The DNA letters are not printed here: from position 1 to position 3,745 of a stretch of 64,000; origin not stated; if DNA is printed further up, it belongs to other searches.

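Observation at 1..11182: Giant ORF missing from the ORF track: >3,727 aa with about 1,900 aa of [VI][YF]GGG beta-helix-type repeats, a long non-repetitive region and a GLUG-like module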

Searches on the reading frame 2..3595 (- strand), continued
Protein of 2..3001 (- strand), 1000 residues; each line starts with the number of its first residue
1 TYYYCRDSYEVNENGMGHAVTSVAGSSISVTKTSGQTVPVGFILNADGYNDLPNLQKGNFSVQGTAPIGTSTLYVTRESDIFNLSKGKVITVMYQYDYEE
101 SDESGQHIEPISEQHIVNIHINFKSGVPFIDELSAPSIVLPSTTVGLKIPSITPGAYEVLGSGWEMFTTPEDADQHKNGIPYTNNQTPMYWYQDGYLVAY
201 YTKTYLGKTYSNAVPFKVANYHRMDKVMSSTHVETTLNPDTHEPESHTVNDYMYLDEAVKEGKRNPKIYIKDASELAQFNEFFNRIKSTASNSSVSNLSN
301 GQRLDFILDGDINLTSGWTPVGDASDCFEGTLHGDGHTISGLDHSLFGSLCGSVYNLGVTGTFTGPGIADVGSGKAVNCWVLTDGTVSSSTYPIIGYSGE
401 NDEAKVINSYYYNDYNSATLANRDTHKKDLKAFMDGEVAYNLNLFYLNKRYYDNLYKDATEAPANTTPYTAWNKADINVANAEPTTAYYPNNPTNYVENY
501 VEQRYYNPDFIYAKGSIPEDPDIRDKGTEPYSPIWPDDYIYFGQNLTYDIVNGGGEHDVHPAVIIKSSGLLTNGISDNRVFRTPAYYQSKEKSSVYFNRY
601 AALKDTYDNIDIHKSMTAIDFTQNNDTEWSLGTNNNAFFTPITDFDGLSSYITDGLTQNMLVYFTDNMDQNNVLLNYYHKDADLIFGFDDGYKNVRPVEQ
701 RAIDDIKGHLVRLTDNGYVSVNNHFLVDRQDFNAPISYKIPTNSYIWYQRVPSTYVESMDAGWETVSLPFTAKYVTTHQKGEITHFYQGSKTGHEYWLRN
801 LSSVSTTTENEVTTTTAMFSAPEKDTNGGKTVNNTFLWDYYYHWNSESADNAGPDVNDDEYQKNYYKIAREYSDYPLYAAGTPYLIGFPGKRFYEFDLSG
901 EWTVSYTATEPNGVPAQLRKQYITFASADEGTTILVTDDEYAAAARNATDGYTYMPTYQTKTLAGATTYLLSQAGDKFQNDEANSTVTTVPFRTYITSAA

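Call 41: search_protein_families(library=pfam, alignment_id=A3, max_evalue=0.1)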
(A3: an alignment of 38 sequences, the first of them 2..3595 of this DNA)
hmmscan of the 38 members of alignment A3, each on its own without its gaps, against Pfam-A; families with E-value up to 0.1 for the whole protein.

A. member 1, window:2-3595:- (1198 aa): 0 families

B. families by the number of members that match (of 38 scanned): 8 families
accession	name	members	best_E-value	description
PF13472.12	Lipase_GDSL_2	1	3.8e-12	GDSL-like Lipase/Acylhydrolase family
PF00657.28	Lipase_GDSL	1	0.0016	GDSL-like Lipase/Acylhydrolase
PF13424.12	TPR_12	1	0.0019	Tetratricopeptide repeat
PF03950.23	tRNA-synt_1c_C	1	0.011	tRNA synthetases class I (E and Q), anti-codon binding domain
PF00515.34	TPR_1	1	0.012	Tetratricopeptide repeat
PF07719.23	TPR_2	1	0.016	Tetratricopeptide repeat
PF14683.12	CBM-like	1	0.036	Polysaccharide lyase family 4, domain III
PF00091.31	Tubulin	1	0.05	Tubulin/FtsZ family, GTPase domain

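Call 75: search_protein_representatives(alignment_id=A3)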
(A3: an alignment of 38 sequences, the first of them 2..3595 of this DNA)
Query: 38 sequences, 1140 profile positions. Proteins with E-value up to 0.001 (for the whole library): 2326; up to 1e-10: 706; up to 1e-30: 356. The best 150 are listed.
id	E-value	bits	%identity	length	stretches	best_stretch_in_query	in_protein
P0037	0.0e+00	1569.7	-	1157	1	12-1139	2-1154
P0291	0.0e+00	1543.7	-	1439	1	2-1139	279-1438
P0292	0.0e+00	1515.7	-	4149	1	2-1140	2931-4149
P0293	0.0e+00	1515.6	-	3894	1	2-1139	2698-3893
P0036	0.0e+00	1514.6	-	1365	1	2-1140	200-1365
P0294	0.0e+00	1514.2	-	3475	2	3-1140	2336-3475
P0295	0.0e+00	1512.3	-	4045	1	6-1140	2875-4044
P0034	0.0e+00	1486.4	-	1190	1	20-1140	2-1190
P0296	0.0e+00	1482.6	-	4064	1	3-1140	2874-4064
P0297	0.0e+00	1481.5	-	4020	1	2-1140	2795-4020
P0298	0.0e+00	1480.1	-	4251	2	2-1140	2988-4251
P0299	0.0e+00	1479.6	-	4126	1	2-1139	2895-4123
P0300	0.0e+00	1478.8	-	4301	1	2-1140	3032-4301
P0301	0.0e+00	1477.3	-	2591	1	4-1139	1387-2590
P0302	0.0e+00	1473.5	-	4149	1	1-1139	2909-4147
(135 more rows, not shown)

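Call 76: fold_search(model_id=the predicted structure, library=viral)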
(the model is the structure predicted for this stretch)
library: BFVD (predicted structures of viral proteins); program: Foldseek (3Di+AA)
matches with E <= 10: 260; with E <= 0.001: 0
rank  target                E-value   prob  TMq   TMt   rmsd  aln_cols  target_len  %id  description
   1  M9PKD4                2.2e-03  0.25  0.08  0.10  32.0       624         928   10  Tail fiber protein [Escherichia phage EC1-UPM]
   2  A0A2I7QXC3            7.8e-03  0.28  0.07  0.16  47.0       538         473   12  (no name in the UniProt tables at hand)
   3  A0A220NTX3            1.0e-02  0.92  0.06  0.21  15.7       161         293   14  BIG2 domain-containing protein [Escherichia phage V18]
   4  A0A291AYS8            1.4e-02  0.30  0.08  0.21  42.6       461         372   10  Tail protein [Shigella phage Sf16]
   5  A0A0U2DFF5            1.5e-02  0.33  0.07  0.17  22.7       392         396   11  BIG2 domain-containing protein [Escherichia phage APECc02]
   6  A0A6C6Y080            1.9e-02  0.21  0.06  0.06  29.4       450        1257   10  (no name in the UniProt tables at hand)
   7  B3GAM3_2              3.0e-02  0.09  0.06  0.09  26.6       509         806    7  AMDV4_2 [uncultured virus]
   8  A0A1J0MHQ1            3.5e-02  0.04  0.04  0.07  37.3       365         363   12  Long tail fiber protein Gp37 [Klebsiella phage KPV15]
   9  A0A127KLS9            3.7e-02  0.12  0.06  0.10  28.7       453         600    9  Virion structural protein [Cyanophage S-RIM32]
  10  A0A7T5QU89            3.9e-02  0.51  0.06  0.21  20.1       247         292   10  Tail protein [Salmonella phage SP3_SHan-2021]
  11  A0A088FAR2            3.9e-02  0.20  0.08  0.09  23.1       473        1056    7  (no name in the UniProt tables at hand)
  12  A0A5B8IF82            4.6e-02  0.10  0.05  0.09  25.2       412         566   10  Uncharacterized protein [Mimiviridae sp. ChoanoV1]
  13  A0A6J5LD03            4.9e-02  0.08  0.04  0.12  25.4       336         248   12  DUF6046 domain-containing protein [uncultured Caudovirales phage]
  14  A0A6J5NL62            5.2e-02  0.06  0.08  0.10  26.6       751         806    8  Pectate lyase superfamily protein [uncultured Caudovirales phage]
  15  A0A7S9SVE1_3          5.4e-02  0.10  0.10  0.10  36.1       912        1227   11  (no name in the UniProt tables at hand)
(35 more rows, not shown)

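Call 84: search_protein_families(library=pfam, proteins=[L001:13772-22510:+, L037:13950-22988:+, L021:13557-21008:+], max_evalue=0.001)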
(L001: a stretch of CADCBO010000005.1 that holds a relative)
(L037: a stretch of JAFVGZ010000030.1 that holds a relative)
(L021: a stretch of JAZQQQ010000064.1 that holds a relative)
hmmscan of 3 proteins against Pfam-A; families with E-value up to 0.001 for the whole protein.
L001:13772-22510:+ (2912 aa): 4 families
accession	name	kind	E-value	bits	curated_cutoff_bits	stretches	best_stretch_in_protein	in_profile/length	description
PF13287.12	Fn3_assoc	-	2.3e-22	79.3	23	2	289-347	1-58/59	Fn3 associated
PF13290.12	CHB_HEX_C_1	-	1.3e-20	73.5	22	2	283-342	6-64/67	Chitobiase/beta-hexosaminidase C-terminal domain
PF05342.19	Peptidase_M26_N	-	6.6e-10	39.1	27.7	1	933-1032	142-245/250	M26 IgA1-specific Metallo-endopeptidase N-terminal region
PF14200.12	RicinB_lectin_2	-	0.00036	21.6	25.6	0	395-455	4-65/89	Ricin-type beta-trefoil lectin domain-like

L037:13950-22988:+ (3013 aa): 3 families
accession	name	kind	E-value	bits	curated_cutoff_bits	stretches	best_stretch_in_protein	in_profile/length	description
PF13287.12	Fn3_assoc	-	1.1e-41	141.2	23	3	479-534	1-55/59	Fn3 associated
PF13290.12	CHB_HEX_C_1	-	2.6e-41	139.8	22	3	478-533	11-65/67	Chitobiase/beta-hexosaminidase C-terminal domain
PF05342.19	Peptidase_M26_N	-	3.2e-11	43.4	27.7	1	662-724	179-245/250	M26 IgA1-specific Metallo-endopeptidase N-terminal region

L021:13557-21008:+ (2483 aa): 3 families
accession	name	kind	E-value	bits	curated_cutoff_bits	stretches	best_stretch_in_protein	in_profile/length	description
PF02368.24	Big_2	-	1.9e-11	44.2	22.8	2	643-711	3-70/79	Bacterial Ig-like domain (group 2)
PF05342.19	Peptidase_M26_N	-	2.3e-09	37.3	27.7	1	765-832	180-248/250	M26 IgA1-specific Metallo-endopeptidase N-terminal region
PF22359.2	Big-like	-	0.00072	20.2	27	0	586-615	3-32/48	Bacterial Ig-like domain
